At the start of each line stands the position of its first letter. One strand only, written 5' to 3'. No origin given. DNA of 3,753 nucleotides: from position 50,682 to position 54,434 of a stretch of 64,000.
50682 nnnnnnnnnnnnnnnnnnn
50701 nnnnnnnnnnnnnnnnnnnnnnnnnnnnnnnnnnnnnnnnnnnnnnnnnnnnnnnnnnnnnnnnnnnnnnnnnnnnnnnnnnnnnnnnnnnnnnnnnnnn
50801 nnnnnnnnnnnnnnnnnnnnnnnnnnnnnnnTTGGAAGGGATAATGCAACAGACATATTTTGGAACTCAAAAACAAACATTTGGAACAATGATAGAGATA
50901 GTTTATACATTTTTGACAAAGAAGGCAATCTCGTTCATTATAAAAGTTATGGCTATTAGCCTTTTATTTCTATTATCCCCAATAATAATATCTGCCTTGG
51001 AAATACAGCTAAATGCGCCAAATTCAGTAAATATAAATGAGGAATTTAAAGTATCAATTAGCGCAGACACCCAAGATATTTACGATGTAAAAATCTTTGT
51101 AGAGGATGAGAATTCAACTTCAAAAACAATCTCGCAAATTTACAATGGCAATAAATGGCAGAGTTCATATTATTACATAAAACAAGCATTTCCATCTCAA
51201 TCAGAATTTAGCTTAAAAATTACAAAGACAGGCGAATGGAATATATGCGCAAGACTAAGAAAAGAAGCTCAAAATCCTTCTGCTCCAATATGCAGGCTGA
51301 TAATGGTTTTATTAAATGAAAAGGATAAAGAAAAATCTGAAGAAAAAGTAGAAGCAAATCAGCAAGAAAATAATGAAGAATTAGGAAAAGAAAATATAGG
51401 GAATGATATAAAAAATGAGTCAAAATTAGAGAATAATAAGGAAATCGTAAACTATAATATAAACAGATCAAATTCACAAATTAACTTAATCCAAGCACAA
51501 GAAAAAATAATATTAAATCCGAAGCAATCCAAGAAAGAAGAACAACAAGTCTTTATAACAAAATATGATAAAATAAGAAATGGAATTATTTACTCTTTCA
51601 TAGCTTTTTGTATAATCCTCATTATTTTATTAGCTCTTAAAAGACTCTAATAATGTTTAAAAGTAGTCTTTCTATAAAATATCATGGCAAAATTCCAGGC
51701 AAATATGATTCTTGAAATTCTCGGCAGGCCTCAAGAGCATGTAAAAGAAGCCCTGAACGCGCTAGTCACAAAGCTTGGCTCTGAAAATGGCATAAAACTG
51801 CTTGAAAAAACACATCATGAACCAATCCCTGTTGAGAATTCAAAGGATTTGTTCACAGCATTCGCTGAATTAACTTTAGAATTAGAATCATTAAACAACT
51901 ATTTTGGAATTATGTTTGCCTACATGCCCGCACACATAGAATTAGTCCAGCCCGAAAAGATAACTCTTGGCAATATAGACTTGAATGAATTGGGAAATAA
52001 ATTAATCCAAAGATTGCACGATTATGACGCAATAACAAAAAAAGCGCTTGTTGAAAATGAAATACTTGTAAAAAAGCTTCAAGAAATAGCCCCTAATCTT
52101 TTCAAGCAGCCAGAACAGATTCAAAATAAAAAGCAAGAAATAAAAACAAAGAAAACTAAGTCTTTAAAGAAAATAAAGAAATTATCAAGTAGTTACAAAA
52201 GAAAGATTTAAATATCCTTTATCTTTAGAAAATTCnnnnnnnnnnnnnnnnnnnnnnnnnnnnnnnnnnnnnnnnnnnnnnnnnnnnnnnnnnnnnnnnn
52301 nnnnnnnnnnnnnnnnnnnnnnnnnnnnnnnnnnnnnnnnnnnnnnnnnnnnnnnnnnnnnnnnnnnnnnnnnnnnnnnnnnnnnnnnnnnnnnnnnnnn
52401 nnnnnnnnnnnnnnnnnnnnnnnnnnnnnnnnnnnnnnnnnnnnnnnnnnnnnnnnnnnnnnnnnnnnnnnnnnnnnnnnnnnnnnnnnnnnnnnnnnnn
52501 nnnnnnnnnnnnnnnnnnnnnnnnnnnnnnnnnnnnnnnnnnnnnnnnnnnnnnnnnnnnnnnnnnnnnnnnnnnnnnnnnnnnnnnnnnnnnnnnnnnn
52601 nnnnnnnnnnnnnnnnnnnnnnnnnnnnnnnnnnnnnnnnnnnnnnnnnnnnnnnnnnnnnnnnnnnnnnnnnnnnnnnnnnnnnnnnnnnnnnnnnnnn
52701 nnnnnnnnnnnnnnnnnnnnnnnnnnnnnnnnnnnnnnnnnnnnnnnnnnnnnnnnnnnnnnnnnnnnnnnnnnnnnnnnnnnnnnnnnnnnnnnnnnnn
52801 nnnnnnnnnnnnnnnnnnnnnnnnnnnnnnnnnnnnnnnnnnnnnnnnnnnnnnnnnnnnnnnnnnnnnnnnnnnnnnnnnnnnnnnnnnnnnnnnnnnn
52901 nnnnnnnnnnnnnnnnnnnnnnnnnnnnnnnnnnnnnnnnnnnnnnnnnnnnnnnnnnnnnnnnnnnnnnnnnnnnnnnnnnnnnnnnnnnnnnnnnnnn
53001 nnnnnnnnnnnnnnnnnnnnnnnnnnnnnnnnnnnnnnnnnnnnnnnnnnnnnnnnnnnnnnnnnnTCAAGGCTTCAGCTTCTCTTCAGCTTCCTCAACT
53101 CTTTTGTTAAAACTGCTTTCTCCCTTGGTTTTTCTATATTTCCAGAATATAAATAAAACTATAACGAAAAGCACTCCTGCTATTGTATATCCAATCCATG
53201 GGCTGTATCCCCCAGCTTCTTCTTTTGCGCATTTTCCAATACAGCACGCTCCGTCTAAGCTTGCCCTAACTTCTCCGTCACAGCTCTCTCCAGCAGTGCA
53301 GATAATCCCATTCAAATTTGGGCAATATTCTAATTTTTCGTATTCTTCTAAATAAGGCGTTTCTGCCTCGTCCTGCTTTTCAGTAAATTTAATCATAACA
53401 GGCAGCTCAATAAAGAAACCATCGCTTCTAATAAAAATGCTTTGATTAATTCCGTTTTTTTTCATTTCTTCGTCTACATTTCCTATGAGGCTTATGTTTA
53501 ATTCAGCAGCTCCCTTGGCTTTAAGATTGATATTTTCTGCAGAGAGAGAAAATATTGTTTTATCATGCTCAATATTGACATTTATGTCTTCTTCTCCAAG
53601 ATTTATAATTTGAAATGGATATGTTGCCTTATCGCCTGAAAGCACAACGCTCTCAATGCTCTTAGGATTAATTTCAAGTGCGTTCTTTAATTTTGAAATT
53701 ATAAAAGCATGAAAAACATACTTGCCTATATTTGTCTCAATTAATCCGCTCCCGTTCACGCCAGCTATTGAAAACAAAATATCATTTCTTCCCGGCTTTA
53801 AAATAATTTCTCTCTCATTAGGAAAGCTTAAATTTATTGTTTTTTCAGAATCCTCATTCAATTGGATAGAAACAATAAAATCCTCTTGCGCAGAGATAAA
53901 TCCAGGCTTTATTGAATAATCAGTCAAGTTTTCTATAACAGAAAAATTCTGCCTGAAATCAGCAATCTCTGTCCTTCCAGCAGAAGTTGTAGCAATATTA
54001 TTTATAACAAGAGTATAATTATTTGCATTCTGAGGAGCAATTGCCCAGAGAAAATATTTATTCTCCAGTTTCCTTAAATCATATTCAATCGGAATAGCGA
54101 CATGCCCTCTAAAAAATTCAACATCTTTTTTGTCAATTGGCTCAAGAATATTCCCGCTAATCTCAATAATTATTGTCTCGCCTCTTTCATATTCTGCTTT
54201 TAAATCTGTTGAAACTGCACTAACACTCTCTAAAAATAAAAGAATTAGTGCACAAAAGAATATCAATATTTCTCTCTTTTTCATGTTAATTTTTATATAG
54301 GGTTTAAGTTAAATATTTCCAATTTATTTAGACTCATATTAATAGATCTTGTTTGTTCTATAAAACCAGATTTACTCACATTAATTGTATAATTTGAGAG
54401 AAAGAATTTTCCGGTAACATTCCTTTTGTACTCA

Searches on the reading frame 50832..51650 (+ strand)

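Call 10: search_protein_families(library=pfam, proteins=[window:50832-51650:+], max_evalue=1)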
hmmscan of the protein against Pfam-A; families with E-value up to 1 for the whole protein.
window:50832-51650:+ (272 aa): 3 families
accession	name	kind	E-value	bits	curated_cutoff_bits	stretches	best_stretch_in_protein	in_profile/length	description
PF13584.12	BatD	-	0.025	15.6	24.1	1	62-117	4-61/92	BatD DUF11 like domain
PF19762.4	DUF6249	-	0.1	13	33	1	207-268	20-76/104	Domain of unknown function (DUF6249)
PF03839.21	Sec62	-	0.72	10.1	27.8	1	159-266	11-114/191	Translocation protein Sec62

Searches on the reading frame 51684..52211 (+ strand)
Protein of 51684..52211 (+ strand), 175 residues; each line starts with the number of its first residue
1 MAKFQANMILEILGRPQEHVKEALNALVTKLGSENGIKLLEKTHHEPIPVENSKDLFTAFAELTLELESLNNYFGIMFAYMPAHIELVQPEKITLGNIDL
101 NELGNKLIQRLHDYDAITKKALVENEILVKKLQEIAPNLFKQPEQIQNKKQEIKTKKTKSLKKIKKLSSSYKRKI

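Call 10: search_protein_families(library=pfam, proteins=[window:51684-52211:+], max_evalue=1)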
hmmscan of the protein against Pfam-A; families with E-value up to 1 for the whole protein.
window:51684-52211:+ (175 aa): 3 families
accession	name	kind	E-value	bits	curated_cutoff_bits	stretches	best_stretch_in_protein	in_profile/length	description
PF07948.16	Nairovirus_GP38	-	0.032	14.2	25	1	105-159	32-85/243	Nairovirus GP38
PF21370.4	PAS_GdpP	-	0.33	11.8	27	0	119-159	33-73/90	Cyclic-di-AMP phosphodiesterase GdpP-like, PAS domain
PF18928.5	DUF5677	-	0.76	10.3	27.1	1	105-169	53-117/166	Family of unknown function (DUF5677)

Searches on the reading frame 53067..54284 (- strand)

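Call 10: search_protein_families(library=pfam, proteins=[window:53067-54284:-], max_evalue=1)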
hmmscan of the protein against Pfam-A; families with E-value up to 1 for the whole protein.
window:53067-54284:- (405 aa): 3 families
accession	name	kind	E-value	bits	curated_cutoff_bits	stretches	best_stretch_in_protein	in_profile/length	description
PF22076.2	Cep192_D6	-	0.0003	21.4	35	1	202-299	3-101/101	Cep192 domain 6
PF24053.1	DUF7356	-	0.036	14.4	27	0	226-268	41-82/105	Domain of unknown function (DUF7356)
PF15206.11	FAM209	-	0.21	11.7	27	1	362-394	35-67/149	FAM209 family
